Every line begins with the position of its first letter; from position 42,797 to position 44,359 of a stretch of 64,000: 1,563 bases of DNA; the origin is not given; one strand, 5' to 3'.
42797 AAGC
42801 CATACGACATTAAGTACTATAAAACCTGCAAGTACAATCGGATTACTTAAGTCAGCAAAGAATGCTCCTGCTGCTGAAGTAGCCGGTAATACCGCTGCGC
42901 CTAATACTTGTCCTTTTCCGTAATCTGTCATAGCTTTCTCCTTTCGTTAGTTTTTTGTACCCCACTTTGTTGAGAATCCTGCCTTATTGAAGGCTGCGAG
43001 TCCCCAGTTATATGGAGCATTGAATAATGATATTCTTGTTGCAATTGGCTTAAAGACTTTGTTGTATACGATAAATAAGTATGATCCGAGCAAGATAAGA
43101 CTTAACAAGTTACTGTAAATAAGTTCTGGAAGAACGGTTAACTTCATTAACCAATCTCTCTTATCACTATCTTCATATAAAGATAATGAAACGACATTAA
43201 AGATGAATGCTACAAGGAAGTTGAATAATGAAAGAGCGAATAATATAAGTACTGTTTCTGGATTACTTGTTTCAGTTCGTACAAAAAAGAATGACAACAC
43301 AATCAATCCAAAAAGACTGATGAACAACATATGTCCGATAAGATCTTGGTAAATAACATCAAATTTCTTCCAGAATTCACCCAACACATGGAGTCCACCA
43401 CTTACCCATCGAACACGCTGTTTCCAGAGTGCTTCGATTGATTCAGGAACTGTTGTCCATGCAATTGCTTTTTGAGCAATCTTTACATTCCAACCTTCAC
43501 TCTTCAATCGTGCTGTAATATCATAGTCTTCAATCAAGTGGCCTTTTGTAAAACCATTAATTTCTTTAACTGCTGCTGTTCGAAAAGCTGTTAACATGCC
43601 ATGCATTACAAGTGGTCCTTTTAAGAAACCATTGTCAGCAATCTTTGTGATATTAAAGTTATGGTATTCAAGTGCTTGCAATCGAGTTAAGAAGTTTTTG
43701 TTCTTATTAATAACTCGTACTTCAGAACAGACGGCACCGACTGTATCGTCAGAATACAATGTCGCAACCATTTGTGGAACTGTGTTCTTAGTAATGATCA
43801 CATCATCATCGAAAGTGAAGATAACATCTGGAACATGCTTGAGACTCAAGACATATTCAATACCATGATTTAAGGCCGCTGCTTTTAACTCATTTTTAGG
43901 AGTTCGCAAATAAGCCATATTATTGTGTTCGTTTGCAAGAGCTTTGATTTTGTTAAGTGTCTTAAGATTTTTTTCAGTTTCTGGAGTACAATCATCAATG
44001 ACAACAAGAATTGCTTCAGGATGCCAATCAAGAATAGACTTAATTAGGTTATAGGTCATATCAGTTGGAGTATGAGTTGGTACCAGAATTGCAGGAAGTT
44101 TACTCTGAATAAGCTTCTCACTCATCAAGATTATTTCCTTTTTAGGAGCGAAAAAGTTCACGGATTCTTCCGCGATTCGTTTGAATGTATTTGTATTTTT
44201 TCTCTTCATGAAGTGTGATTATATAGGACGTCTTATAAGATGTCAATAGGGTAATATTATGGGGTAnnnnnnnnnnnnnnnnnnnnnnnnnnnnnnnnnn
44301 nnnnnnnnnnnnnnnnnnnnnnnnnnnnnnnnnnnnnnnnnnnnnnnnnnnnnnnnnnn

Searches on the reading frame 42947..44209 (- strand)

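Call 5: search_protein_families(library=pfam, proteins=[window:42947-44209:-], max_evalue=0.01)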
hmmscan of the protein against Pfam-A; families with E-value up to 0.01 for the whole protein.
window:42947-44209:- (420 aa): 5 families
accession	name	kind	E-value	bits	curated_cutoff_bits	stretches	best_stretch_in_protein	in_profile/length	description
PF13641.12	Glyco_tranf_2_3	-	7.2e-26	92.1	27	1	40-271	4-230/230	Glycosyltransferase like family 2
PF13632.12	Glyco_trans_2_3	-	2.6e-23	83.3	27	1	130-334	2-162/198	Glycosyl transferase family group 2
PF13506.12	Glyco_transf_21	-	2.1e-18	66.8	21.7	1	128-268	32-172/174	Glycosyl transferase family 21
PF00535.33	Glycos_transf_2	-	5.4e-15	56.2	23.3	1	41-216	2-166/168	Glycosyl transferase family 2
PF03142.21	Chitin_synth_2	-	1.2e-11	44.4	27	2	128-223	203-298/527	Chitin synthase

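Call 54: search_protein_families(library=ncbifam, proteins=[window:42947-44209:-], max_evalue=0.1)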
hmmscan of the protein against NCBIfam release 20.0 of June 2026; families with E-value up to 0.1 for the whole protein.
window:42947-44209:- (420 aa): 15 families
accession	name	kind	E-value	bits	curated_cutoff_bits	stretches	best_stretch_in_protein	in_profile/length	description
TIGR03937.1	PgaC_IcaA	equivalog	3.8e-35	121.6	422.3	1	35-303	43-300/407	poly-beta-1,6-N-acetyl-D-glucosamine synthase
TIGR03111.1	glyc2_xrt_Gpos1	hypoth_equivalog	2.5e-13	49.7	363.95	1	33-296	43-310/439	TIGR03111 family XrtG-associated glycosyltransferase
TIGR04242.1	nodulat_NodC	equivalog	2.2e-11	43.4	550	1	54-272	66-284/395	chitooligosaccharide synthase NodC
TIGR03472.1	HpnI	equivalog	7.6e-11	41.4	310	1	128-269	128-269/373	bacteriohopanetetrol glucosamine biosynthesis glycosyltransferase HpnI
TIGR03965.1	mycofact_glyco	equivalog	4.9e-08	32.3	280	1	40-250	77-278/467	mycofactocin biosynthesis glycosyltransferase MftF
TIGR03030.1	CelA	equivalog_domain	9.1e-07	27.3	699.1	1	209-275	314-380/714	UDP-forming cellulose synthase catalytic subunit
NF053846.1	glyco_with_XrtP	equivalog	1.1e-06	27.6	520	1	56-276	60-302/440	XrtP-associated glycosyltransferase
NF038299.1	EPS_HpsN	equivalog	0.00028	20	425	1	40-171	4-124/317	hormogonium polysaccharide biosynthesis glycosyltransferase HpsN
TIGR04440.1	glyco_TIGR04440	domain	0.004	16.9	70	1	40-179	3-135/215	TIGR00180 family glycosyltransferase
NF008558.0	PRK11498.1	equivalog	0.0051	14.7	992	1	204-272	433-501/872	UDP-forming cellulose synthase catalytic subunit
NF002878.0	PRK03321.1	subfamily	0.018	13.8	374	1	49-114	160-224/352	histidinol-phosphate transaminase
NF041875.1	EPS_EpsD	equivalog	0.03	13.7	370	1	105-263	63-217/325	exopolysaccharide biosynthesis glycosyltransferase EpsD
NF047588.1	GlcsyltransPgfSStrep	equivalog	0.03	13.5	500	1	68-151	37-110/308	glycosyltransferase PgfS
NF011305.0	PRK14716.1-3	equivalog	0.07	12.3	409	0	210-245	233-268/486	glycosyl transferase family protein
TIGR04311.1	rSAM_Geo_metal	subfamily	0.077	12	400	0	54-124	95-162/423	radical SAM/SPASM family putative metalloenzyme maturase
